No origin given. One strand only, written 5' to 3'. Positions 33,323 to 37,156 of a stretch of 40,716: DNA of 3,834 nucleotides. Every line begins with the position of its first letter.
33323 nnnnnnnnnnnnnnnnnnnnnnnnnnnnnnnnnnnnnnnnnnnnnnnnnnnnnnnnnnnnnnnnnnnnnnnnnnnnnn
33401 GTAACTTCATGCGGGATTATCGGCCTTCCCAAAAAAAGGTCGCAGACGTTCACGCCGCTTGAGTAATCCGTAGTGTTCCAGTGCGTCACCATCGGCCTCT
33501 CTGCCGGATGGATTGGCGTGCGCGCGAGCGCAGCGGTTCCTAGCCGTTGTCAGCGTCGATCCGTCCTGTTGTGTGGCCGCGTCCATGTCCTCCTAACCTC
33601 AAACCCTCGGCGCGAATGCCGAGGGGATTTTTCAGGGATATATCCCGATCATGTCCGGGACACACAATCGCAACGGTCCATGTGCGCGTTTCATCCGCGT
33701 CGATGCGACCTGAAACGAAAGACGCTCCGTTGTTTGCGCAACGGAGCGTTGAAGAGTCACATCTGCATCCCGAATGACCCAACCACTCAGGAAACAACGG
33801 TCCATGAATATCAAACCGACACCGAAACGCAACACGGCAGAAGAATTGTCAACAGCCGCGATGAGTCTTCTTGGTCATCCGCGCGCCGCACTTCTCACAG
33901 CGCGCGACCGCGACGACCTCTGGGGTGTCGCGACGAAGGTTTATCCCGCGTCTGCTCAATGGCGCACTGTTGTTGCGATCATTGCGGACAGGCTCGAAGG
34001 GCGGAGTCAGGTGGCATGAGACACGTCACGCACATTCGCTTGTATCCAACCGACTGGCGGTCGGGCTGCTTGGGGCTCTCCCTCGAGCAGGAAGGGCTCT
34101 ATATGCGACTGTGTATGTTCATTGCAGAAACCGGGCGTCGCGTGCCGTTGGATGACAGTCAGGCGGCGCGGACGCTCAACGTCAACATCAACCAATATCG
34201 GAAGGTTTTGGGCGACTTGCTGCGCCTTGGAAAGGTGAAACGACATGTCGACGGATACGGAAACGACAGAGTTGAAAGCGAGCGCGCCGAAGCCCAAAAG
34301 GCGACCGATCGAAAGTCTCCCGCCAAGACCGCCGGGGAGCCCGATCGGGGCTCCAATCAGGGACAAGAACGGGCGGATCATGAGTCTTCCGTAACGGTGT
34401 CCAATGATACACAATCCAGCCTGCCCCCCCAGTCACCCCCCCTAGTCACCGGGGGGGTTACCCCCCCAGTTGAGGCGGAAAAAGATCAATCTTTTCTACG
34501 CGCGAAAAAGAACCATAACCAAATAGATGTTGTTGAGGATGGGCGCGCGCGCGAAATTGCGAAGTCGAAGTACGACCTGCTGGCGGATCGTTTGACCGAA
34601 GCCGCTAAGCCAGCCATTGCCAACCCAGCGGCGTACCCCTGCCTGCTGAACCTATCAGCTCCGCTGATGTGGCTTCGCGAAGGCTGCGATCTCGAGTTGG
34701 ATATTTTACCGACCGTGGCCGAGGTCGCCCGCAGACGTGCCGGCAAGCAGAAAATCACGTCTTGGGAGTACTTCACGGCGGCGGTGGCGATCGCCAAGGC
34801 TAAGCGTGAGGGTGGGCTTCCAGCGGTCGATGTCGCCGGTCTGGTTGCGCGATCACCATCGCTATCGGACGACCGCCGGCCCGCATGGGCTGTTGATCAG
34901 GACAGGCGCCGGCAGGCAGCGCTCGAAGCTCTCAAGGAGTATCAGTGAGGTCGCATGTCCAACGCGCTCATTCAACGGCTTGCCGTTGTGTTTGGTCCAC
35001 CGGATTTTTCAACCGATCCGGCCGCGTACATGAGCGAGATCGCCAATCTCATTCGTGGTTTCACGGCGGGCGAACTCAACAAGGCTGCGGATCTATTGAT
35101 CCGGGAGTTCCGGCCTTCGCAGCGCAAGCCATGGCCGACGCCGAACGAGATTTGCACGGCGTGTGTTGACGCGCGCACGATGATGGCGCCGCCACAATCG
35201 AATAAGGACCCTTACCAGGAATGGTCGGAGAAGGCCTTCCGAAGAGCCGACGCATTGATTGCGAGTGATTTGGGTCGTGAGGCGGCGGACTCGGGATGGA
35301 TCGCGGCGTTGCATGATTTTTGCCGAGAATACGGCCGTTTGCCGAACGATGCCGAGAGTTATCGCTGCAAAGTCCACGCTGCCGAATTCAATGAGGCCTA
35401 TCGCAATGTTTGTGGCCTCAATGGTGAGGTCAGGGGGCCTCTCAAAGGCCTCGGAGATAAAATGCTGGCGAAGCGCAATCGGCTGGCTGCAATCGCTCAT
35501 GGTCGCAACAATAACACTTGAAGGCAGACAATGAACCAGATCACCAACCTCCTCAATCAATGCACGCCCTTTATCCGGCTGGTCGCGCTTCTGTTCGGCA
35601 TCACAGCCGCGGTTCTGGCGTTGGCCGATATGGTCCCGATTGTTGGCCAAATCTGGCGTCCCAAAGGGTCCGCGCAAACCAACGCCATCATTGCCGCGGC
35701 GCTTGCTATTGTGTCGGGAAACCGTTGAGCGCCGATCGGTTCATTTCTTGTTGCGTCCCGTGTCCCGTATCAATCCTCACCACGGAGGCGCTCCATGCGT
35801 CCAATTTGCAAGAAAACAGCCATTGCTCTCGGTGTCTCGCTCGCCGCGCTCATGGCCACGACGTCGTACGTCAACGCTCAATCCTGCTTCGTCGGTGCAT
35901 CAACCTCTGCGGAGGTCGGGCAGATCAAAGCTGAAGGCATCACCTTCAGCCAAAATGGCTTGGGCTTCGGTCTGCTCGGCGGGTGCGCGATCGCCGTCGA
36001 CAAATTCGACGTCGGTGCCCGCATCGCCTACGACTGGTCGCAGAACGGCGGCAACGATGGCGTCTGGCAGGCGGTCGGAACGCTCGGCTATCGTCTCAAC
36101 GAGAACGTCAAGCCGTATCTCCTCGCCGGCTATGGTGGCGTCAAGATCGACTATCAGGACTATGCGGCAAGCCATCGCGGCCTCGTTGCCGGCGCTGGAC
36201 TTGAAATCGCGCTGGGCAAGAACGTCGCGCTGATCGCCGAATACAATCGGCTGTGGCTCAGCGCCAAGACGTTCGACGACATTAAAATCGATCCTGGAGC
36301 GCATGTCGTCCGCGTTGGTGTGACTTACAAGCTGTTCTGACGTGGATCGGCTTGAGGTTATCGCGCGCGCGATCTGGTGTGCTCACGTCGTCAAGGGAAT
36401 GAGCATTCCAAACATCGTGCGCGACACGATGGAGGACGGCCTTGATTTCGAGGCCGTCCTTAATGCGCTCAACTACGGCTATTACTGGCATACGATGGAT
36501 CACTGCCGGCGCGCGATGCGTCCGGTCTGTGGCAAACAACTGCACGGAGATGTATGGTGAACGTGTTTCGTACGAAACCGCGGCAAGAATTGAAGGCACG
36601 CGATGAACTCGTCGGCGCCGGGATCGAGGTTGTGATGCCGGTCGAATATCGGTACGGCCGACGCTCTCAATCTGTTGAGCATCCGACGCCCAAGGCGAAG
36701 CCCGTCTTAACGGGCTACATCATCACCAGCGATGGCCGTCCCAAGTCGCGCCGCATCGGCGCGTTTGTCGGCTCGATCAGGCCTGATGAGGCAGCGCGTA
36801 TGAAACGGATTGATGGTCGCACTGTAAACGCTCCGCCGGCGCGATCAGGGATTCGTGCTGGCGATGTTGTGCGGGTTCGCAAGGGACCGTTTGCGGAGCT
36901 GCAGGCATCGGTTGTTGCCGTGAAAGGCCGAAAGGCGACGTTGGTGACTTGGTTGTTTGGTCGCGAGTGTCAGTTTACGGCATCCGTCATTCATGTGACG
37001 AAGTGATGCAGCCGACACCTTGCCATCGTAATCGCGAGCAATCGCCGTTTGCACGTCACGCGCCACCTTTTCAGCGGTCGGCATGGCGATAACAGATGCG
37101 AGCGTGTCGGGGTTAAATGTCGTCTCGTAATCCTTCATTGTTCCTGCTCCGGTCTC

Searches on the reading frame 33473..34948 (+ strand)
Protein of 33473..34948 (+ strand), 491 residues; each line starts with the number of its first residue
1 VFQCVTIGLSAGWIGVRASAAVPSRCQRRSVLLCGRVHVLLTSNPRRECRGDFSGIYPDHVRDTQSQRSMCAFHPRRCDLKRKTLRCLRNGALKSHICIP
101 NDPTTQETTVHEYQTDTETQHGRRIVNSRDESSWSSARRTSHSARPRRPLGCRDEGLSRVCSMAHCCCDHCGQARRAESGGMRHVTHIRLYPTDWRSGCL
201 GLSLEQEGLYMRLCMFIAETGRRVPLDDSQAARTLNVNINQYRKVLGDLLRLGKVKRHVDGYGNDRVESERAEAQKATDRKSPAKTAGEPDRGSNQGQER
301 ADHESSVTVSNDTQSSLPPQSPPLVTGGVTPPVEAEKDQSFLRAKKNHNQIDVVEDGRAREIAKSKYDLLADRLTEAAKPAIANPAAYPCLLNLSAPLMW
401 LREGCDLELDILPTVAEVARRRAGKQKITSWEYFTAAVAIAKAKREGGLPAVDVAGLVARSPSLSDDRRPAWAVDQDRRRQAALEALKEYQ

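Call 32: search_protein_families(library=phrogs, proteins=[window:33473-34948:+], max_evalue=0.001)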
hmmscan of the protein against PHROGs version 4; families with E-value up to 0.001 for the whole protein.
window:33473-34948:+ (491 aa): 5 families
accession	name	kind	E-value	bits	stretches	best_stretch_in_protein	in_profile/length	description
phrog_9327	-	DNA, RNA and nucleotide metabolism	4.3e-12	47.2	1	184-316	3-143/276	primosomal protein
phrog_12767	-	unknown function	6.4e-09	36.7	1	192-312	8-131/324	-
phrog_3992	-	DNA, RNA and nucleotide metabolism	1.2e-08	35.9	1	183-354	3-187/345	primosomal protein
phrog_34432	-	unknown function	0.0003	21.8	1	185-322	6-143/220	-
phrog_4118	-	DNA, RNA and nucleotide metabolism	0.00071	20.1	0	194-311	10-125/315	primosomal protein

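Call 53: search_protein_families(library=pfam, proteins=[window:33473-34948:+], max_evalue=0.001)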
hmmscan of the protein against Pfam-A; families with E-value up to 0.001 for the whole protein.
window:33473-34948:+ (491 aa): 1 family
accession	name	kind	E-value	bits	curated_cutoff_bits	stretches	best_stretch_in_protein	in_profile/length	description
PF07120.17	DUF1376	-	2.5e-08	34.6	30.1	1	187-270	2-84/86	Protein of unknown function (DUF1376)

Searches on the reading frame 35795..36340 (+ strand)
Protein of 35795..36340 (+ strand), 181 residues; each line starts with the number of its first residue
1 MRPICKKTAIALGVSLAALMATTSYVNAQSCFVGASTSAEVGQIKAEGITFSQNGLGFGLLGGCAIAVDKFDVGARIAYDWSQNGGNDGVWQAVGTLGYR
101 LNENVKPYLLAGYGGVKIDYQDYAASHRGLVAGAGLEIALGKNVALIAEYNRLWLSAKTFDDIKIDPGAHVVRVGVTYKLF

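Call 32: search_protein_families(library=phrogs, proteins=[window:35795-36340:+], max_evalue=0.001)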
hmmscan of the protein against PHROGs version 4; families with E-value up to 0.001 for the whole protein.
window:35795-36340:+ (181 aa): 0 families

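Call 34: search_protein_families(library=pfam, proteins=[window:35795-36340:+], max_evalue=0.01)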
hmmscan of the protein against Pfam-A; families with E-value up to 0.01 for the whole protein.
window:35795-36340:+ (181 aa): 2 families
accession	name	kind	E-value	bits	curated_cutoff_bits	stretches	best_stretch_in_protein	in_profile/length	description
PF13505.12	OMP_b-brl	-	3.7e-14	53.7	28.7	1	15-179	2-174/175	Outer membrane protein beta-barrel domain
PF01389.23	OmpA_membrane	-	4.9e-05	23.6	21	1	47-180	26-176/180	OmpA-like transmembrane domain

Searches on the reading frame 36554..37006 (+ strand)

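Call 32: search_protein_families(library=phrogs, proteins=[window:36554-37006:+], max_evalue=0.001)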
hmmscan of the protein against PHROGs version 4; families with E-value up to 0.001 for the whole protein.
window:36554-37006:+ (150 aa): 1 family
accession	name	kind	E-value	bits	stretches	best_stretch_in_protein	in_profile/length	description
phrog_6386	-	transcription regulation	1.7e-13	51.7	1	75-149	100-177/179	transcription antiterminator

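Call 34: search_protein_families(library=pfam, proteins=[window:36554-37006:+], max_evalue=0.01)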
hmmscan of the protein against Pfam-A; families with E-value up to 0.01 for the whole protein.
window:36554-37006:+ (150 aa): 2 families
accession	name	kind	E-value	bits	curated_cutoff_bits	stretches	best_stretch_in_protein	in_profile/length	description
PF00467.35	KOW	-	0.0011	19.2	22.3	1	103-129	2-28/32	KOW motif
PF02357.24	NusG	-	0.0094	16.9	22.2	0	4-57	5-52/93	Transcription termination factor nusG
